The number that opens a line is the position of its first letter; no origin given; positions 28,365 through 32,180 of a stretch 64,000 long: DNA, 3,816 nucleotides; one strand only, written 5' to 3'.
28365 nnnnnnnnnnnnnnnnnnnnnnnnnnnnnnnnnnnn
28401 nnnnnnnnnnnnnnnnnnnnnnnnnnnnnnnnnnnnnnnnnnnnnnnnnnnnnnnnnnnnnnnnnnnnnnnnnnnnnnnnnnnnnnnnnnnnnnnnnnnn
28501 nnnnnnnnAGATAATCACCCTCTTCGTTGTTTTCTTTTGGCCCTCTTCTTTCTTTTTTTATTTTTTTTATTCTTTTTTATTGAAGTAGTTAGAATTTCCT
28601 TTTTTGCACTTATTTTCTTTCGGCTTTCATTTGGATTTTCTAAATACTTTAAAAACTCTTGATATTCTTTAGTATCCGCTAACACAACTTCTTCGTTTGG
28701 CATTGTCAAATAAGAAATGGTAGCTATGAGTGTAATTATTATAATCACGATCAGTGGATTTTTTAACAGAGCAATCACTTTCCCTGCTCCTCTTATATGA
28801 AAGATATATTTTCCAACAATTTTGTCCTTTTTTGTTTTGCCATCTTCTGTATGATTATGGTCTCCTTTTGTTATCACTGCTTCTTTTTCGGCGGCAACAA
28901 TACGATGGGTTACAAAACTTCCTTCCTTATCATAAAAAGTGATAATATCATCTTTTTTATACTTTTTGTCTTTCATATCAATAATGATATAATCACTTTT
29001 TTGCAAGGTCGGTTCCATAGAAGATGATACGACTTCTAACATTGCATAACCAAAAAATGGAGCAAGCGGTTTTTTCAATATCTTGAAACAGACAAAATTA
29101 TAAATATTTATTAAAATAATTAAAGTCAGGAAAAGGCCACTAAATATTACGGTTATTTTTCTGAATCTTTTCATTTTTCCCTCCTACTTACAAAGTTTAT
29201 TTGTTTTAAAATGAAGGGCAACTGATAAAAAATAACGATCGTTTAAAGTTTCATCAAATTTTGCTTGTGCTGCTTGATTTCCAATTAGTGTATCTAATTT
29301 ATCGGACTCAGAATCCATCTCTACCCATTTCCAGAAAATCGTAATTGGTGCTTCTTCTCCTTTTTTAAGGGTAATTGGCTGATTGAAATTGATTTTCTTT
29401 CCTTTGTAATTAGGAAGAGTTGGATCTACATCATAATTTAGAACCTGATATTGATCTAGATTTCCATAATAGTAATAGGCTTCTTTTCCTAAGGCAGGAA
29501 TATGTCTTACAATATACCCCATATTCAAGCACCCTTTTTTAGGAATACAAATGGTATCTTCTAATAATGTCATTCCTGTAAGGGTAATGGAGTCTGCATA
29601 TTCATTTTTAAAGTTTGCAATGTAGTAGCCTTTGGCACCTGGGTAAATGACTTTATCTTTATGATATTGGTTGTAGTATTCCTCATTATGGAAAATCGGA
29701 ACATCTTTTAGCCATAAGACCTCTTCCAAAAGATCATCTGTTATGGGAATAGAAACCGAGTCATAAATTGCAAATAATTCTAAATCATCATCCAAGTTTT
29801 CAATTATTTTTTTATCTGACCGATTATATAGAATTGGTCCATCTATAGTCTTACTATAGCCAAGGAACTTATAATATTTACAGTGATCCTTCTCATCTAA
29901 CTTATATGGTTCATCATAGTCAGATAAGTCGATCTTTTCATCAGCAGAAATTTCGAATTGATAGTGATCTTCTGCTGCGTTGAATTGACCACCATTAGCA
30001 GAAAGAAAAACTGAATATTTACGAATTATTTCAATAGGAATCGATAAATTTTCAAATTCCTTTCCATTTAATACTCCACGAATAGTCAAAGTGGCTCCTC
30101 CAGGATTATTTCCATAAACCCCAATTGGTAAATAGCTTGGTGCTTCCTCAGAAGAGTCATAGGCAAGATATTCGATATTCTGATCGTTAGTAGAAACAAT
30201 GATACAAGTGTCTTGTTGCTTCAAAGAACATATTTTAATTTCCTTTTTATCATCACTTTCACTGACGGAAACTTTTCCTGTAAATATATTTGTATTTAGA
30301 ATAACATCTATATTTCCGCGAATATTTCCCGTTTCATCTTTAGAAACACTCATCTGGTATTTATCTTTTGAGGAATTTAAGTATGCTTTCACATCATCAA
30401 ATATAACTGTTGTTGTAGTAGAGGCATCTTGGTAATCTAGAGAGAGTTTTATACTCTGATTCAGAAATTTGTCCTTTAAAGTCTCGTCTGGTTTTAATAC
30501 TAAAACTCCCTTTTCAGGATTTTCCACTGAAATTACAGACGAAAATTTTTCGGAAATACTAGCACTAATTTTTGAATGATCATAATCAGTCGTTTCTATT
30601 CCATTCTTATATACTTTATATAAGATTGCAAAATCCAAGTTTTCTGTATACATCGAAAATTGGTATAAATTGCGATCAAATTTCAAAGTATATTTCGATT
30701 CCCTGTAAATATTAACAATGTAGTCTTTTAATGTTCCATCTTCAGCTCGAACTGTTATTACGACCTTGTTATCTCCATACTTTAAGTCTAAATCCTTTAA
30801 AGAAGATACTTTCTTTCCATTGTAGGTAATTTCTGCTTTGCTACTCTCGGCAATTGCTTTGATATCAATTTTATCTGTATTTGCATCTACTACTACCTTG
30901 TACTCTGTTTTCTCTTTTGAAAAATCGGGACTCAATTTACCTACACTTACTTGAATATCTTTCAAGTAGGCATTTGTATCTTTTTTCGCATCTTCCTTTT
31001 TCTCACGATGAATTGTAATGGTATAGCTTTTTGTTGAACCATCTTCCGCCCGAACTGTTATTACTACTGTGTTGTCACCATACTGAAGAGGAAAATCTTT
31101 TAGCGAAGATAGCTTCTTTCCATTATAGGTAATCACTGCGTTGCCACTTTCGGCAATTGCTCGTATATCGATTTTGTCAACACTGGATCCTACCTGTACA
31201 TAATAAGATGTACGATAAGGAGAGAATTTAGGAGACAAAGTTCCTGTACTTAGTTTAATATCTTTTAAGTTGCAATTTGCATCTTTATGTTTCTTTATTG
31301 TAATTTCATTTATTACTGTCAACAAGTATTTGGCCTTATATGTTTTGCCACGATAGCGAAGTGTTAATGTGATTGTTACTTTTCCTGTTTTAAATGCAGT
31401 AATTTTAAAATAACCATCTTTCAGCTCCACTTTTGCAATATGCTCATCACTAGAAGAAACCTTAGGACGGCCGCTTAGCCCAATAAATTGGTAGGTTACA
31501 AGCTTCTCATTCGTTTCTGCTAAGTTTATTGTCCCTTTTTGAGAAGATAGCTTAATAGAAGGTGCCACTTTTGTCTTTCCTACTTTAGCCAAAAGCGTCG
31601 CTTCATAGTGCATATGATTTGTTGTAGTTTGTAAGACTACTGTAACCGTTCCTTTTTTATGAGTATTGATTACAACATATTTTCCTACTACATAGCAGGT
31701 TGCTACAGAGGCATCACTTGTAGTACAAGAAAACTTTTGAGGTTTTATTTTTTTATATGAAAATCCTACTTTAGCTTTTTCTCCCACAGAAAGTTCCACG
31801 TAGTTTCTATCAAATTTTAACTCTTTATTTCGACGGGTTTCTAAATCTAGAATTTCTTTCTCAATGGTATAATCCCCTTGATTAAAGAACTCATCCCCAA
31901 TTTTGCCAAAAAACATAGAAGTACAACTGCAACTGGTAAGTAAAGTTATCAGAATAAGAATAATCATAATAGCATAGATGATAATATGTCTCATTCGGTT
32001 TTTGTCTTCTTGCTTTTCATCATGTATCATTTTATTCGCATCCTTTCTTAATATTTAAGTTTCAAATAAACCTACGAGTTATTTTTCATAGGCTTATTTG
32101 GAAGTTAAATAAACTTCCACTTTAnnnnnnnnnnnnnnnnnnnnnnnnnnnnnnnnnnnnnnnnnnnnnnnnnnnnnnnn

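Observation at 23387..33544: Two tandem modules of SipW signal peptidase, TasA/camelysin-like protein and giant adhesin, with a classical LepB between them: candidate fibre/matrix assembly system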

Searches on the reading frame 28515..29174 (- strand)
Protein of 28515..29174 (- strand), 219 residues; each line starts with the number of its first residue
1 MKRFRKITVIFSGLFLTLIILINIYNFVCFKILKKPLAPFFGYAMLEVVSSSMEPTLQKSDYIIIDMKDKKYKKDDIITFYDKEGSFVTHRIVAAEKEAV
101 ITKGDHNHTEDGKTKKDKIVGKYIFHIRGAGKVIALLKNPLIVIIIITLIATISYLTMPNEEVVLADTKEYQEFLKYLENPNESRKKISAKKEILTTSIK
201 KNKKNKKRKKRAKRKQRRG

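Call 3: search_protein_families(library=pfam, proteins=[window:28515-29174:-], max_evalue=0.01)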
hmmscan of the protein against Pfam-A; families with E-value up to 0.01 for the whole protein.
window:28515-29174:- (219 aa): 3 families
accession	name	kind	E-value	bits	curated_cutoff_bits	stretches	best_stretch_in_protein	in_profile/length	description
PF00717.28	Peptidase_S24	-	2.7e-05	24.3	23.3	1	43-122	35-114/116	Peptidase S24-like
PF10502.14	Peptidase_S26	-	0.00015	22.2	22.9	1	40-103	20-88/168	Signal peptidase, peptidase S26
PF08348.17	PAS_6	-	0.0043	17.4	27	0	147-210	5-69/115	YheO-like PAS domain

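Call 4: search_protein_families(library=ncbifam, proteins=[window:28515-29174:-], max_evalue=0.01)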
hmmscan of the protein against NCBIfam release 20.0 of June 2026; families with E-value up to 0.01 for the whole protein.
window:28515-29174:- (219 aa): 4 families
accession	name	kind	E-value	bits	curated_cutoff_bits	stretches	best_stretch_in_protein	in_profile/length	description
TIGR02228.1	sigpep_I_arch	equivalog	1.3e-20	73.9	51.85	1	14-155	10-153/158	signal peptidase I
NF046067.1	SigPepSipWBacil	equivalog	2.4e-17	63.1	190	1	27-147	22-152/189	signal peptidase I SipW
TIGR02227.1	sigpep_I_bact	equivalog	1e-08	35.3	47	1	35-117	12-99/162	signal peptidase I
TIGR02754.1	sod_Ni_protease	equivalog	0.0027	18.1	63.25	1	48-111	3-71/90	nickel-type superoxide dismutase maturation protease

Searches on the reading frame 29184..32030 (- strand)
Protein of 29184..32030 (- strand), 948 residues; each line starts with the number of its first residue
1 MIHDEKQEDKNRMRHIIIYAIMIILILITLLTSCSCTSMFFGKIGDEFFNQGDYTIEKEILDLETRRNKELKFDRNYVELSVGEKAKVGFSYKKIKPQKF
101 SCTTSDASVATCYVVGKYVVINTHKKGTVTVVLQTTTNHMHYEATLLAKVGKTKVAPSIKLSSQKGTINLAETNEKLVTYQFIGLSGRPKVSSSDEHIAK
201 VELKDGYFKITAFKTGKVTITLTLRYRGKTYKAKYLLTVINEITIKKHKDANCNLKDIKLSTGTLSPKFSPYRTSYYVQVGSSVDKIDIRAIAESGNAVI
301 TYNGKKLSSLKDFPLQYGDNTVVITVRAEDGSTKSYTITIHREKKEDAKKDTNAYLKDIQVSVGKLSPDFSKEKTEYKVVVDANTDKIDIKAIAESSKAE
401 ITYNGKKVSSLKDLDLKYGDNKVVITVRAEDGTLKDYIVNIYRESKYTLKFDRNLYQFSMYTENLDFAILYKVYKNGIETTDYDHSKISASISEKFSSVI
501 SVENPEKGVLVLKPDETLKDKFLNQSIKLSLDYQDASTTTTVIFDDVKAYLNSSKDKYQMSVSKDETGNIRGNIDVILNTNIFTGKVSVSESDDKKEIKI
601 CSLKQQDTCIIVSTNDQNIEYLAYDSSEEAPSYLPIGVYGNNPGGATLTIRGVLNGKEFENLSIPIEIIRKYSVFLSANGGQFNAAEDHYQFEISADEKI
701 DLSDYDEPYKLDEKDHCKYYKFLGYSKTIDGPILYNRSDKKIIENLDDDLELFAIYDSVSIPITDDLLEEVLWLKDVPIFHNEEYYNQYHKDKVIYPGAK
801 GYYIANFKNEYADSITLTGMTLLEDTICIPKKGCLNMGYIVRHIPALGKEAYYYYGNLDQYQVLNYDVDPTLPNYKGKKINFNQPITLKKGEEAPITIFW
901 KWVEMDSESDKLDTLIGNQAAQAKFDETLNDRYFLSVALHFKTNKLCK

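Call 3: search_protein_families(library=pfam, proteins=[window:29184-32030:-], max_evalue=0.01)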
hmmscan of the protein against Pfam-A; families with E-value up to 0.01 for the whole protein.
window:29184-32030:- (948 aa): 3 families
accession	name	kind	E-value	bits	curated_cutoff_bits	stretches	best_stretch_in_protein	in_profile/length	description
PF12733.13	Cadherin-like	-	4.8e-28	97.9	24.2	2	258-343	4-89/89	Cadherin-like beta sandwich domain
PF02368.24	Big_2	-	0.0062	16.9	22.8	0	191-225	38-69/79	Bacterial Ig-like domain (group 2)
PF09136.16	Glucodextran_B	-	0.0086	16.4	27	0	311-342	50-81/83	Glucodextranase, domain B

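Call 4: search_protein_families(library=ncbifam, proteins=[window:29184-32030:-], max_evalue=0.01)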
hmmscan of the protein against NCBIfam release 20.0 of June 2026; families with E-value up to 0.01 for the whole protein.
window:29184-32030:- (948 aa): 0 families

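Call 5: search_protein_families(library=ncbifam, proteins=[window:29184-32030:-], max_evalue=10)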
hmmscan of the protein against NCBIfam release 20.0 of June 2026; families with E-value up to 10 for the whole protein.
window:29184-32030:- (948 aa): 1 family
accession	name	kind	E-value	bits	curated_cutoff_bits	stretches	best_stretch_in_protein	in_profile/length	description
TIGR01965.1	VCBS_repeat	domain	0.084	13.1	15.5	1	319-343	55-80/99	VCBS domain-containing protein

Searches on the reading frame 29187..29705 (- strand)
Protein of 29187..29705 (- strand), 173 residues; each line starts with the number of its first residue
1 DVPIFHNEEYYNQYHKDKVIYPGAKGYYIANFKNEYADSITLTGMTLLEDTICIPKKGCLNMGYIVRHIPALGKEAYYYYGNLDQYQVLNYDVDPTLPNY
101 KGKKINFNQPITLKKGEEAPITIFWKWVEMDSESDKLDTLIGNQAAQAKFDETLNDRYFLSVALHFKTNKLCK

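Call 50: find_homologous_proteins(query=window:29187-29705:-, max_evalue=0.001)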
Query window:29187-29705:- (173 aa): 3 proteins with E <= 0.001 among 22 candidates.
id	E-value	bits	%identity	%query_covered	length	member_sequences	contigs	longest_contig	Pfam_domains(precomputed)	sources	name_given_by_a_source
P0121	1.1e-70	255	71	86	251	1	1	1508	-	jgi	-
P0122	4.7e-65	237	59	99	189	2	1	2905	-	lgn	-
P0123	8.6e-27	112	39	100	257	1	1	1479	-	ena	-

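Call 59: search_protein_representatives(protein=window:29187-29705:-)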
Query: 173 residues. Proteins with E-value up to 0.001 (for the whole library): 118; up to 1e-10: 99; up to 1e-30: 15. The best 118 are listed.
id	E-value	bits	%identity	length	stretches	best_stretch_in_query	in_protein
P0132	4.9e-63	228.5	60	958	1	1-172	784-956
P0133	1.4e-47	178.1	51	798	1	1-172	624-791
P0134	2.1e-47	177.5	57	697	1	3-173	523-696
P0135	2.4e-41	157.8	51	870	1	3-170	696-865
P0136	3.2e-41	157.4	52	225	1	1-173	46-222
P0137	7.3e-39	149.7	51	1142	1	2-172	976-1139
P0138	2.6e-36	141.4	52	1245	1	2-167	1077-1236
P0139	2.4e-35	138.3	49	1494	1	1-172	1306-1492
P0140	9.7e-35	136.3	50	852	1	1-167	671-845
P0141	1.8e-34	135.5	46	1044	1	2-167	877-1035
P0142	2.3e-34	135.1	50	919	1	1-172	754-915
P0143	9.7e-34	133.1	44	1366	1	1-169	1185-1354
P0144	2.6e-33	131.7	49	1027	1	1-143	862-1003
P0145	1.1e-32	129.7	51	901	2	1-173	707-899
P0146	3.6e-32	127.9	49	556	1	2-172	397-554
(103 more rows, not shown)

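Call 70: predict_structure(alignment_id=A3)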
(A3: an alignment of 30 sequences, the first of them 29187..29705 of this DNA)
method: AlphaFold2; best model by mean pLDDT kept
length: 173 residues; sequences in the alignment: 30
mean_pLDDT: 89.0   pTM: 0.83
mean pLDDT of the five models: 89.0, 88.9, 87.2, 85.2, 84.8
residues with pLDDT >= 90: 101; 70-90: 65; 50-70: 6; < 50: 1
segments of 3 or more residues with pLDDT < 50: none
pLDDT, mean of each block of 10 residues (from residue 1): 68 81 89 93 95 90 95 92 94 90 96 96 92 84 87 86 91 65
secondary structure, 60 per line:
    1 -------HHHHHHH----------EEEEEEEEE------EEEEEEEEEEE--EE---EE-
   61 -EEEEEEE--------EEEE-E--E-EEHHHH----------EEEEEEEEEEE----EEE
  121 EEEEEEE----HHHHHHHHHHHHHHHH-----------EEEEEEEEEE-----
elements in order: H8-14 E25-33 E40-50 E62-68 E77-80 H89-92 E103-113 E118-127 H132-147 E159-168

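Call 72: fold_search(model_id=the predicted structure, library=pdb)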
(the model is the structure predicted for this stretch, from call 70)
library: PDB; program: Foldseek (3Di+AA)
matches with E <= 10: 1622; with E <= 0.001: 0
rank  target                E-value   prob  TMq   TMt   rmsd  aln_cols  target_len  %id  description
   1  3qs2_A                5.3e-03  0.35  0.18  0.18  20.2       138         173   12  Crystal structure of the biofilm forming subunit of the E. coli common pilus: full length domain swapped dimer of EcpA (released 2012-02-22)
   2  8xck_F                7.8e-03  0.87  0.29  0.20   8.0       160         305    6  Closed state of central tail fiber of bacteriophage lambda (released 2024-05-01)
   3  6h9c_I                1.2e-02  0.82  0.26  0.27  11.8       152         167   10  Cryo-EM structure of archaeal extremophilic internal membrane-containing Haloarcula californiae icosahedral virus 1 (H (released 2019-03-27)
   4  3zn5_G                1.3e-02  0.84  0.30  0.32  12.7       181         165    7  VP16, a capsid protein of bacteriophage P23-77 (VP16-virus-derived) (released 2013-05-15)
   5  3zmo                  1.3e-02  0.84  0.30  0.30  12.7       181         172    7  VP16, a capsid protein of bacteriophage P23-77 (VP16-type-1) (released 2013-05-15)
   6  3zn5_H                1.4e-02  0.97  0.36  0.38   9.1       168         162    9  VP16, a capsid protein of bacteriophage P23-77 (VP16-virus-derived) (released 2013-05-15)
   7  3zn4                  1.4e-02  0.94  0.31  0.35   8.4       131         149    9  VP16, a capsid protein of bacteriophage P23-77 (VP16-type-2) (released 2013-05-15)
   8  4tlg_B                1.4e-02  0.75  0.21  0.12  10.2       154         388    5  Crystal structure of SEC14-like protein 4 (SEC14L4) (released 2014-07-02)
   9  8xcj_F                1.4e-02  0.63  0.22  0.13   9.6       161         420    6  Open State of central tail fiber of bacteriophage lambda upon binding to LamB (gpJ713-LamB complex) (released 2024-05-01)
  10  6h9c_D                1.6e-02  0.80  0.28  0.28   9.7       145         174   12  Cryo-EM structure of archaeal extremophilic internal membrane-containing Haloarcula californiae icosahedral virus 1 (H (released 2019-03-27)
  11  3nkg_A                2.3e-02  0.60  0.27  0.27  10.5       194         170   10  Crystal Structure of GEBA250068378 from Sulfurospirillum deleyianum (released 2010-08-18)
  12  7pjj                  2.4e-02  0.89  0.29  0.08  16.9       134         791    8  Structure of the Family-3 Glycosyl Hydrolase BcpE2 from Streptomyces scabies (released 2022-07-13)
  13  6h9c_K                2.4e-02  0.69  0.27  0.27  14.0       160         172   10  Cryo-EM structure of archaeal extremophilic internal membrane-containing Haloarcula californiae icosahedral virus 1 (H (released 2019-03-27)
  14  8dsj_A                2.7e-02  0.91  0.35  0.22   7.6       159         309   11  Peptidylglycine alpha hydroxylating monooxygenase anaerobic (released 2023-03-22)
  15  4n5j_C                2.7e-02  0.90  0.26  0.16   7.3       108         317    7  Crystal structure of hemagglutinin from an H7N9 influenza virus (released 2013-12-18)
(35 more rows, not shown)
